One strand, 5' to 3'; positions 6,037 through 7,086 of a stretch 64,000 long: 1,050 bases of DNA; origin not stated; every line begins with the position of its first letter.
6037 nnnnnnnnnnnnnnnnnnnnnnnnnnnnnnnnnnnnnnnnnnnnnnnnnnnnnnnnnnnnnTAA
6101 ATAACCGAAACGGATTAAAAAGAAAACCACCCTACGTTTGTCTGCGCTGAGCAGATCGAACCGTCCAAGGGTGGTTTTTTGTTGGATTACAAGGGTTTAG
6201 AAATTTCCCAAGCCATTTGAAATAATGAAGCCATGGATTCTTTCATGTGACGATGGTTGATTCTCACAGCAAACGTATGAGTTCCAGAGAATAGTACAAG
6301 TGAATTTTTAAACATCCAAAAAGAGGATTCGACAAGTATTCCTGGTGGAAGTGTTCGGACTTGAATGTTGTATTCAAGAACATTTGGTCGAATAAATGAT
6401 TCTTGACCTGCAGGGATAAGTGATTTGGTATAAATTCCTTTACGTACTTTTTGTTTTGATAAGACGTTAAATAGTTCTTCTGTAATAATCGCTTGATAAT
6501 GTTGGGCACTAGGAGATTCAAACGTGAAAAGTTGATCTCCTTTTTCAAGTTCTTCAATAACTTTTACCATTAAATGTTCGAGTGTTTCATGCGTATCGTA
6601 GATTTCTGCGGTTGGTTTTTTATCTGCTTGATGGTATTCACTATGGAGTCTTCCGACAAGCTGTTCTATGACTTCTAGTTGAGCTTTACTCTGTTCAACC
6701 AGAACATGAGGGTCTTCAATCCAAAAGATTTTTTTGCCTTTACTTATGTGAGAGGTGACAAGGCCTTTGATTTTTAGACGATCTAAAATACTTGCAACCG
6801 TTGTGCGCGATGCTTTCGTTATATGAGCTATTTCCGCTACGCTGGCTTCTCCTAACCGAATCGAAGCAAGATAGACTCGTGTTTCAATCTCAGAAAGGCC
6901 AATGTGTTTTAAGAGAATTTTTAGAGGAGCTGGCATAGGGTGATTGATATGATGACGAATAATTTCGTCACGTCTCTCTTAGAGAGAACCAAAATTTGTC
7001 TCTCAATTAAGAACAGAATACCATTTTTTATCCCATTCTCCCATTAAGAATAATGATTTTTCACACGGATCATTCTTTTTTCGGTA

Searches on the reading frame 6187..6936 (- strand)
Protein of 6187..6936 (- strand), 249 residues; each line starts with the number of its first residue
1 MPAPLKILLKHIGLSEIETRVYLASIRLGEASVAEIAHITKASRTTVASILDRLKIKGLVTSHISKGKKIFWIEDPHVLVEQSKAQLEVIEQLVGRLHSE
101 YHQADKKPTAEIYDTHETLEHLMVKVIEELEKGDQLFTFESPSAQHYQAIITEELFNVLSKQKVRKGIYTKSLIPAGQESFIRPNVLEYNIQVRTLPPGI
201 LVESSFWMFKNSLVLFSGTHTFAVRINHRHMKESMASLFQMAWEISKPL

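Call 39: search_protein_families(library=pfam, proteins=[window:6187-6936:-], max_evalue=0.001)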
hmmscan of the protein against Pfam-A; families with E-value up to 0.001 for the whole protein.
window:6187-6936:- (249 aa): 2 families
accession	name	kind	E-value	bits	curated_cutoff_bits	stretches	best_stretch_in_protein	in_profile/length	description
PF01978.25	TrmB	-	5.6e-11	42.6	25.6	1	9-66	1-58/68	Sugar-specific transcriptional regulator TrmB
PF03965.22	Penicillinase_R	-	0.00089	20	22.6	0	14-96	1-82/115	Penicillinase repressor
